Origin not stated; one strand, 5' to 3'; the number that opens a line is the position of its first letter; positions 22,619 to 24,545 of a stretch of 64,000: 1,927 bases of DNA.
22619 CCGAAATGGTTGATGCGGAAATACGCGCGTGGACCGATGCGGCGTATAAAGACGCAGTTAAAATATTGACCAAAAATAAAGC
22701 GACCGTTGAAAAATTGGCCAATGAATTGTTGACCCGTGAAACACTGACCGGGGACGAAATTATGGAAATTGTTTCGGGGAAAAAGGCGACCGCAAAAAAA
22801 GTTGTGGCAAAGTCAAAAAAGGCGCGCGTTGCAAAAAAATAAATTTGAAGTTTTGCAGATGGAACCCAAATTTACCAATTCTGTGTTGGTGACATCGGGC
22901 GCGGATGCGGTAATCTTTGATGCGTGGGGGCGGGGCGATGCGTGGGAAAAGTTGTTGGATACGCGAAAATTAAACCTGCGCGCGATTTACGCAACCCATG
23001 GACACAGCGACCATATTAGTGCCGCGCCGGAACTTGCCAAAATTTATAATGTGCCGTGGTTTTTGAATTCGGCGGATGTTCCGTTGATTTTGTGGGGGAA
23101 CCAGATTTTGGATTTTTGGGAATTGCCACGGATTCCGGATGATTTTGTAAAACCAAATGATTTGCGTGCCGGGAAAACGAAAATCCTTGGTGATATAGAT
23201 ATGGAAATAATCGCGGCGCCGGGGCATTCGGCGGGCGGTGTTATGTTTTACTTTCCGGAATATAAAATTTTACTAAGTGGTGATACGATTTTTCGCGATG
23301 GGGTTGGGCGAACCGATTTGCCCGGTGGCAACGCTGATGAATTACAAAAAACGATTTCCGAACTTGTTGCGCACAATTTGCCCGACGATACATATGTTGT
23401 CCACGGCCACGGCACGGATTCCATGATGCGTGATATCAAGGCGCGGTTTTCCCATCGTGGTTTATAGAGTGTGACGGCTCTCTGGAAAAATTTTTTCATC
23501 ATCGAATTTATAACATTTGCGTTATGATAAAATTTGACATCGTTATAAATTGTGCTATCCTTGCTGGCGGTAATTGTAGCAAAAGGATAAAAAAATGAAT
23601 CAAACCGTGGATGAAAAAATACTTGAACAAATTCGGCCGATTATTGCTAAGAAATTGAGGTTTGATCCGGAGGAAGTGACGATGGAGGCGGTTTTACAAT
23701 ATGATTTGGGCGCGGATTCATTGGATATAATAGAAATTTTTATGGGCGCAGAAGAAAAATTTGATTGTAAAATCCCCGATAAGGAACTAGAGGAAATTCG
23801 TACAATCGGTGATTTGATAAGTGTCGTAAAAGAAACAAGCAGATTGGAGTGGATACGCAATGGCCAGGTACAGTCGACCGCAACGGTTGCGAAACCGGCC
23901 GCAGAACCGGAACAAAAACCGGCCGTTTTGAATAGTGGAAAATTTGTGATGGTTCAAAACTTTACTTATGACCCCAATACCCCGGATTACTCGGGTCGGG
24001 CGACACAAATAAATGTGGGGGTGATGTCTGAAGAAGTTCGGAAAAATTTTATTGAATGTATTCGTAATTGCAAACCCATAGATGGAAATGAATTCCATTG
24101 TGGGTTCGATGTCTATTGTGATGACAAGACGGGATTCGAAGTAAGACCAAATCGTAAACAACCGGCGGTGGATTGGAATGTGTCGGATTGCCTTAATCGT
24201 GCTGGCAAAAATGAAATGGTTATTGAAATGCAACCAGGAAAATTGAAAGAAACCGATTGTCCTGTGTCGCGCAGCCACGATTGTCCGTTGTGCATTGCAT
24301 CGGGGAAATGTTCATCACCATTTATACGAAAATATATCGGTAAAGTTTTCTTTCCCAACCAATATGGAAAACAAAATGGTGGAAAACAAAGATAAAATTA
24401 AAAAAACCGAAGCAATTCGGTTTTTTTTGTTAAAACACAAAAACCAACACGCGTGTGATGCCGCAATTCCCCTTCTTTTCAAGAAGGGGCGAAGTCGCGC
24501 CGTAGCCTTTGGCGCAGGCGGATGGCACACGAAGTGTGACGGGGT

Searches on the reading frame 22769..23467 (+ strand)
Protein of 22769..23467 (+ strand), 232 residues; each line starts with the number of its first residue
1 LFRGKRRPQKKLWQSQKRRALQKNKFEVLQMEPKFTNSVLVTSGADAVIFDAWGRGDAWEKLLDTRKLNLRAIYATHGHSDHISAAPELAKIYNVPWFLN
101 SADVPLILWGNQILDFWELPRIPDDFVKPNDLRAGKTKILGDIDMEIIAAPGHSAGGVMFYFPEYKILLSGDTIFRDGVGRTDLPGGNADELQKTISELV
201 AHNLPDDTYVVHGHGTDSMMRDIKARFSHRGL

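Call 31: search_protein_families(library=pfam, proteins=[window:22769-23467:+], max_evalue=0.001)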
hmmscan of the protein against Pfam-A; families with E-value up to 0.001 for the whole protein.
window:22769-23467:+ (232 aa): 2 families
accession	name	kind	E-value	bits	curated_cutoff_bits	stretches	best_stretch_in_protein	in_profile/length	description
PF00753.33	Lactamase_B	-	6.2e-29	101.8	22.7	1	33-214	3-196/196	Metallo-beta-lactamase superfamily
PF19583.5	ODP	-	0.00016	22.1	27.2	1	36-173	3-136/194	ODP family beta lactamase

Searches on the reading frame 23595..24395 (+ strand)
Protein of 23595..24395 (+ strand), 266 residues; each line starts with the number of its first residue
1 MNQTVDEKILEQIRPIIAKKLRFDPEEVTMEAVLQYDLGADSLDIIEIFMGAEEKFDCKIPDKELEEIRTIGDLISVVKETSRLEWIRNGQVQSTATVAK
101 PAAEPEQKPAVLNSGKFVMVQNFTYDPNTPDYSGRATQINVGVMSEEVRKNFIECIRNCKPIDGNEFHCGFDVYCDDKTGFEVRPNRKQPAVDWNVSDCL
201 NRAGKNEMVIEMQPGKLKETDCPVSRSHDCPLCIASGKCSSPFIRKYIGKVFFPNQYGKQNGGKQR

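Call 31: search_protein_families(library=pfam, proteins=[window:23595-24395:+], max_evalue=0.001)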
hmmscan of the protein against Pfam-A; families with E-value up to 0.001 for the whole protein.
window:23595-24395:+ (266 aa): 1 family
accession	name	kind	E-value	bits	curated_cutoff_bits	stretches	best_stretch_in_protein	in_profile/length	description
PF00550.31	PP-binding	-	1.5e-10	41.6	20.8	1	11-76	1-65/67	Phosphopantetheine attachment site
